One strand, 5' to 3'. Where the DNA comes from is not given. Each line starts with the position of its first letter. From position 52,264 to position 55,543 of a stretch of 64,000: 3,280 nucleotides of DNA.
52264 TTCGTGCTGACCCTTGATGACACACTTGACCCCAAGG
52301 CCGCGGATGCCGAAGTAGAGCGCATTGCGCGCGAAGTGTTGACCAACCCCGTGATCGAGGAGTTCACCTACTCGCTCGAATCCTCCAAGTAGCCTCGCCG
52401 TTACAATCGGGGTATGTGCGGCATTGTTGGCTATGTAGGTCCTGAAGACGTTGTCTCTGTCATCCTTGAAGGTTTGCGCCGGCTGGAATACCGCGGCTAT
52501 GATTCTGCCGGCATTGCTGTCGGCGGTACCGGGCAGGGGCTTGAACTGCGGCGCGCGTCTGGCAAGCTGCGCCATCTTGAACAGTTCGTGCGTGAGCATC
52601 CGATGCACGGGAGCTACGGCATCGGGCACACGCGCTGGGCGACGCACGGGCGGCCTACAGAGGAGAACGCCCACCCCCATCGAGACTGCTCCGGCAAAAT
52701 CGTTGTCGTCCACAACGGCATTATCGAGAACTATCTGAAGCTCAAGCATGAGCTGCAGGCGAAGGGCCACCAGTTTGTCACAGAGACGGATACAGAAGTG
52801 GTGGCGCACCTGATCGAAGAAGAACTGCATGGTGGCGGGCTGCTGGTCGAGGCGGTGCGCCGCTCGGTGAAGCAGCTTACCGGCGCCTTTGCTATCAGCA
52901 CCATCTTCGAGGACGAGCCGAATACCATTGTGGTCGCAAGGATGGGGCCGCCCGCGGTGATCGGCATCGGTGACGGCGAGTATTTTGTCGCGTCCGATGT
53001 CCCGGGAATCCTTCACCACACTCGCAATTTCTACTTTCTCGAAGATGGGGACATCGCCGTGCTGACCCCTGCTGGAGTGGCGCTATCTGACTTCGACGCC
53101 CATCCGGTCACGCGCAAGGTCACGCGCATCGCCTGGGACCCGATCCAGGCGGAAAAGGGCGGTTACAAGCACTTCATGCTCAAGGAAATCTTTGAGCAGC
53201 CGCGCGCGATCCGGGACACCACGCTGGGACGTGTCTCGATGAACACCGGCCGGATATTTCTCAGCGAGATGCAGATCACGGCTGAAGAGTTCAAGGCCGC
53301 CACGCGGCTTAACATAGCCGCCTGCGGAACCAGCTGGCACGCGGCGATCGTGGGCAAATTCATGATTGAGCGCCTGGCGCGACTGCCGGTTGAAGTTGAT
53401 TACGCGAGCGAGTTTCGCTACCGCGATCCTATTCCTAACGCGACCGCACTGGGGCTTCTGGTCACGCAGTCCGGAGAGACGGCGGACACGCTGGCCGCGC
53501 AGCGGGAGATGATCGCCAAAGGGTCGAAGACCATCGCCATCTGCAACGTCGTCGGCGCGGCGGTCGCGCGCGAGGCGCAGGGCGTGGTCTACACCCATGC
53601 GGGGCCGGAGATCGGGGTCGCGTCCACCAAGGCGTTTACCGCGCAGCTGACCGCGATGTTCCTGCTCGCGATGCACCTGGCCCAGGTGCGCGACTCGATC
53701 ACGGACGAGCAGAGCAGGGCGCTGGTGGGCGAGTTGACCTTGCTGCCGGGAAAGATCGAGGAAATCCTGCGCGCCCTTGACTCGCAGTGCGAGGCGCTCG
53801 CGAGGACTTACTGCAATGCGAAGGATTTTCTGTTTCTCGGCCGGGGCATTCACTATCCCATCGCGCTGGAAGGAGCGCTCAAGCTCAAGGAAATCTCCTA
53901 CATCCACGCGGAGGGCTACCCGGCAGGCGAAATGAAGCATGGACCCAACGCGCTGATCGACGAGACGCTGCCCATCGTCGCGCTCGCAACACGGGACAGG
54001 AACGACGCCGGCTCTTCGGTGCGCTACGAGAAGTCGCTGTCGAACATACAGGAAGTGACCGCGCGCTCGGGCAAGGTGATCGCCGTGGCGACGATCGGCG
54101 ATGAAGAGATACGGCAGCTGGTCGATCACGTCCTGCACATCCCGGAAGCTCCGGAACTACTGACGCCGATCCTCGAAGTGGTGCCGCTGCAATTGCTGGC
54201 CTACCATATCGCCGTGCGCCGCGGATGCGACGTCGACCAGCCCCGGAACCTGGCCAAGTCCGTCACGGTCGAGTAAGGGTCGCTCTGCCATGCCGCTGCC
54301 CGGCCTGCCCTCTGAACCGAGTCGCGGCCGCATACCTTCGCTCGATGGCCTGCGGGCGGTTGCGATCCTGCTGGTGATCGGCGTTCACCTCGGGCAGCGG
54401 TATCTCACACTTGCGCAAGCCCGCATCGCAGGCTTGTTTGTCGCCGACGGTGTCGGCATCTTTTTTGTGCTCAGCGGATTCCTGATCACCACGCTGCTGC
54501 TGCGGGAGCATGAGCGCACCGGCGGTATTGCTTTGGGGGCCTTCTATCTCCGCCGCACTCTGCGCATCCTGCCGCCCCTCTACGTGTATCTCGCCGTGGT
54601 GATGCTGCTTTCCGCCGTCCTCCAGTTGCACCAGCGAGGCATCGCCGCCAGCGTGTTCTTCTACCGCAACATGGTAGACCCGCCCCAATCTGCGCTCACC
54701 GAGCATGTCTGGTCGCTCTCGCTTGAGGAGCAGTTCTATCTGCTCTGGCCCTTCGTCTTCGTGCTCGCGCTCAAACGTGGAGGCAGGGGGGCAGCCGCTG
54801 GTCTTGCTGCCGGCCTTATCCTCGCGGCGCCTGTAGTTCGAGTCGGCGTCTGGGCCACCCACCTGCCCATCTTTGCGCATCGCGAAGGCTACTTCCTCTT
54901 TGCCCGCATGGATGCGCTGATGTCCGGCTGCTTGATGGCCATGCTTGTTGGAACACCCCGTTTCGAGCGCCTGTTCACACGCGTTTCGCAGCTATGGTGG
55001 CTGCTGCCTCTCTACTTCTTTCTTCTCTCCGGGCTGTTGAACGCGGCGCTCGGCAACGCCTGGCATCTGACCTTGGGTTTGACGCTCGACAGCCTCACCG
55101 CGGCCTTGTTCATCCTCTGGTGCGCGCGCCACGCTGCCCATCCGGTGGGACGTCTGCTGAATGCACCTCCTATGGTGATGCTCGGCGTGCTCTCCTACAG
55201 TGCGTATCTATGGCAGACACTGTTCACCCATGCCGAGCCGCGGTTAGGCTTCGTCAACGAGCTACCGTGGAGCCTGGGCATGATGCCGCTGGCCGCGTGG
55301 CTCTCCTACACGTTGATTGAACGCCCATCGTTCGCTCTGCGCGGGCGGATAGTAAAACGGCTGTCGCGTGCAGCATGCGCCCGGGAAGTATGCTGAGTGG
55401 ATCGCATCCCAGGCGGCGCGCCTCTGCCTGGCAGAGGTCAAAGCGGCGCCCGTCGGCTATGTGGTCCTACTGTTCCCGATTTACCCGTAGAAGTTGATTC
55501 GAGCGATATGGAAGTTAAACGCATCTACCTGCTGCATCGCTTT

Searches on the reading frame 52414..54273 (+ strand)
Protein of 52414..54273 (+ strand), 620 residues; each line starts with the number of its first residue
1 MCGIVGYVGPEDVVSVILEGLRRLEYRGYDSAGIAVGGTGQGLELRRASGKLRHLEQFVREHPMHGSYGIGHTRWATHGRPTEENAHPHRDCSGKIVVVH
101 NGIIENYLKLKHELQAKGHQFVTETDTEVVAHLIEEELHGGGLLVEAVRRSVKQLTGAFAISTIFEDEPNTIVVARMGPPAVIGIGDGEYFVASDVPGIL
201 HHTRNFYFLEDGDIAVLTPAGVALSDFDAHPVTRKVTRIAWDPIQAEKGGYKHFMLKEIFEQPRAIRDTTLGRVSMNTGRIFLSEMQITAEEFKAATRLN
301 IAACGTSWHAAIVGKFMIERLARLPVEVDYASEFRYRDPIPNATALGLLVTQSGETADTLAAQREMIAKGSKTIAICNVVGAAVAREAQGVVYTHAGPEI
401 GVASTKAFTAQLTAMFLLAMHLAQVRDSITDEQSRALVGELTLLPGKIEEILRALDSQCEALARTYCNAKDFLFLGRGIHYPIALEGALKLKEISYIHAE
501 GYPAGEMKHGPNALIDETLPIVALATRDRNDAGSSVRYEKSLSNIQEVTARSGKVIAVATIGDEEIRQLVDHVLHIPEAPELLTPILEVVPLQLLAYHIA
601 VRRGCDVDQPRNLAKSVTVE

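Call 53: search_protein_families(library=pfam, proteins=[window:52414-54273:+], max_evalue=0.00001)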
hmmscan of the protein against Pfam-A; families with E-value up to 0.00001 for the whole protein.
window:52414-54273:+ (620 aa): 4 families
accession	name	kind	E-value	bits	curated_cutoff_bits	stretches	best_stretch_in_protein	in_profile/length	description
PF01380.27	SIS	-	1.5e-47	161.1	25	2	295-419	4-129/131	SIS domain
PF13522.11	GATase_6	-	2.1e-20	73.5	27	1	65-194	9-129/130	Glutamine amidotransferase domain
PF13537.11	GATase_7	-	1.1e-15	58.2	25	1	82-176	9-94/123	Glutamine amidotransferase domain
PF13230.11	GATase_4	-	1.6e-06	27.7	23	1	55-131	60-134/272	Glutamine amidotransferases class-II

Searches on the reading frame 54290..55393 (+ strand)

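Call 53: search_protein_families(library=pfam, proteins=[window:54290-55393:+], max_evalue=0.00001)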
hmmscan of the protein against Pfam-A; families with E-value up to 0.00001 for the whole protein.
window:54290-55393:+ (368 aa): 1 family
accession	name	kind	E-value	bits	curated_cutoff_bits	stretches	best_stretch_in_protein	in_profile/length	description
PF01757.29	Acyl_transf_3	-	4.6e-25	88.8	31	1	16-342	2-324/326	Acyltransferase domain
